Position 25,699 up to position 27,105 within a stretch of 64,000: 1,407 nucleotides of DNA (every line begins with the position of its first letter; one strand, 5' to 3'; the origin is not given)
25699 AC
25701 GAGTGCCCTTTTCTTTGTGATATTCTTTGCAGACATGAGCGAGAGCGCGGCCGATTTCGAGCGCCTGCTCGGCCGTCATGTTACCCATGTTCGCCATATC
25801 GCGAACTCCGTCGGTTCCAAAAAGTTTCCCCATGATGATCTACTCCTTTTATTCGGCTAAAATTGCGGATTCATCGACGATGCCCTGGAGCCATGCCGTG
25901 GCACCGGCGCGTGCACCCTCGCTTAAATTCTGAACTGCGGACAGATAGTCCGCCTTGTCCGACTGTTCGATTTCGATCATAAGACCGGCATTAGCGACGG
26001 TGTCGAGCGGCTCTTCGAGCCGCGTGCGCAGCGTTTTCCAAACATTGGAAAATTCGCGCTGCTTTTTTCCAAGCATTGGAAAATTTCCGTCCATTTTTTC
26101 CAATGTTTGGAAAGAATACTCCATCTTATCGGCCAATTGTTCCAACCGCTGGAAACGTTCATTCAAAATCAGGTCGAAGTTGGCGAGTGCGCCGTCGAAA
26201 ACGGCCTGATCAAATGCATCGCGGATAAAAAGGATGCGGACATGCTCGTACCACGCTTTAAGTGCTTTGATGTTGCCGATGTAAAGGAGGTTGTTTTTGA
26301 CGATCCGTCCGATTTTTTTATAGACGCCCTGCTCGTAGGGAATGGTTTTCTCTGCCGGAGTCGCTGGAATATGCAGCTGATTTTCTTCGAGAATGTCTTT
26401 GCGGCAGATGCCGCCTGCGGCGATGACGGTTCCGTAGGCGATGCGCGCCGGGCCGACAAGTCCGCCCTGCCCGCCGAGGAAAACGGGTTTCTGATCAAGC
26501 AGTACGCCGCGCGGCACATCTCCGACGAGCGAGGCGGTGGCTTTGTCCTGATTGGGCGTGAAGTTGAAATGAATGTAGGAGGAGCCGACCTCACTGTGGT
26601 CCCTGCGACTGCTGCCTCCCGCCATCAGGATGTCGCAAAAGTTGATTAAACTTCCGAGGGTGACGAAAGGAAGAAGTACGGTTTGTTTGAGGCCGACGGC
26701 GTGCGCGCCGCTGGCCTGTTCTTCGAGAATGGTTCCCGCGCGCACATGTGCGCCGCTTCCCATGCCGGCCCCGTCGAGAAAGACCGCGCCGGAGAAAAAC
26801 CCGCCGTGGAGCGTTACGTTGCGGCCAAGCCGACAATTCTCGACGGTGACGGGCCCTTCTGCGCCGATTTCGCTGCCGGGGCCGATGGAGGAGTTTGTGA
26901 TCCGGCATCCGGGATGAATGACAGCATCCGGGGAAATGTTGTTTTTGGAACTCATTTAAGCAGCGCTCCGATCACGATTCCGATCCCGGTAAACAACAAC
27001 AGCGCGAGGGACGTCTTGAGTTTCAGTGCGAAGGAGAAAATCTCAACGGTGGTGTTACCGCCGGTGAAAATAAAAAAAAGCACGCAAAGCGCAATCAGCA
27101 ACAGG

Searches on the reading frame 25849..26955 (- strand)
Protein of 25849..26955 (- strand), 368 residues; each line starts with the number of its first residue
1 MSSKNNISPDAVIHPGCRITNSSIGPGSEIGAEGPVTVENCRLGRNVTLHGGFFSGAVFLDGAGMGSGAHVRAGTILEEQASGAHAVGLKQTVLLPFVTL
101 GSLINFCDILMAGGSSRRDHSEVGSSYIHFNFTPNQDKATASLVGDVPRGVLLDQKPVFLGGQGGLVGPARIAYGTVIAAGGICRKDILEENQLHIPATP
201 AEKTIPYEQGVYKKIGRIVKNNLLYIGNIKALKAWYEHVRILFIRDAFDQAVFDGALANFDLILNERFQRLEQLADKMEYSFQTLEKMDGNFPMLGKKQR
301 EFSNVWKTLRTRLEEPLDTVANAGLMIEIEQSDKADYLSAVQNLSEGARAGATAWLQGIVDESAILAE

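Call 11: find_encoding_contigs(protein=window:25849-26955:-, flank=10000, max_places=6)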
Protein window:25849-26955:- (368 aa): 4 contigs read that carry it; 2 places shown.
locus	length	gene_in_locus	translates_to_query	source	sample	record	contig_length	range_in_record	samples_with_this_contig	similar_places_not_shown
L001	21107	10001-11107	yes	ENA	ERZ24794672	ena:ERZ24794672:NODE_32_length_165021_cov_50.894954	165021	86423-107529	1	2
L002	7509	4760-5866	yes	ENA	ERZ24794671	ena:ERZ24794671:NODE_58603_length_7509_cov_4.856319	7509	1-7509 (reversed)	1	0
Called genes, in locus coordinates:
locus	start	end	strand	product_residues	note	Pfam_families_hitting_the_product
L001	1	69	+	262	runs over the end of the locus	PF01182:Glucosamine_iso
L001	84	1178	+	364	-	PF01636:APH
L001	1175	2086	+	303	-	PF01073:3Beta_HSD, PF01370:Epimerase, PF02719:Polysacc_synt_2, PF04321:RmlD_sub_bind, PF05368:NmrA, PF13460:NAD_binding_10 (weak), PF16363:GDP_Man_Dehyd, PF07993:NAD_binding_4 (weak)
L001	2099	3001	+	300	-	PF00483:NTP_transferase (weak)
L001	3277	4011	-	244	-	PF01479:S4, PF01728:FtsJ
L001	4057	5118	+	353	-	PF04055:Radical_SAM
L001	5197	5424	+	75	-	PF00830:Ribosomal_L28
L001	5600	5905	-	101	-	PF00253:Ribosomal_S14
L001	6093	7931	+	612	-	PF13522:GATase_6, PF13537:GATase_7, PF01380:SIS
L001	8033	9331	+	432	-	PF00285:Citrate_synt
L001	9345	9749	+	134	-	PF13428:TPR_14 (faint), PF13431:TPR_17 (faint)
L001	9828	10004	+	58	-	-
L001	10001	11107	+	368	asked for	-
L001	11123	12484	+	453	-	PF02878:PGM_PMM_I, PF02879:PGM_PMM_II, PF02880:PGM_PMM_III, PF00408:PGM_PMM_IV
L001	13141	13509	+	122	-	PF02381:MraZ (weak)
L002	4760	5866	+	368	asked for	-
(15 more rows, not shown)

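Call 45: search_protein_families(library=pfam, proteins=[window:25849-26955:-], max_evalue=0.00001)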
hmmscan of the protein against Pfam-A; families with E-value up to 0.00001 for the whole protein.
window:25849-26955:- (368 aa): 0 families
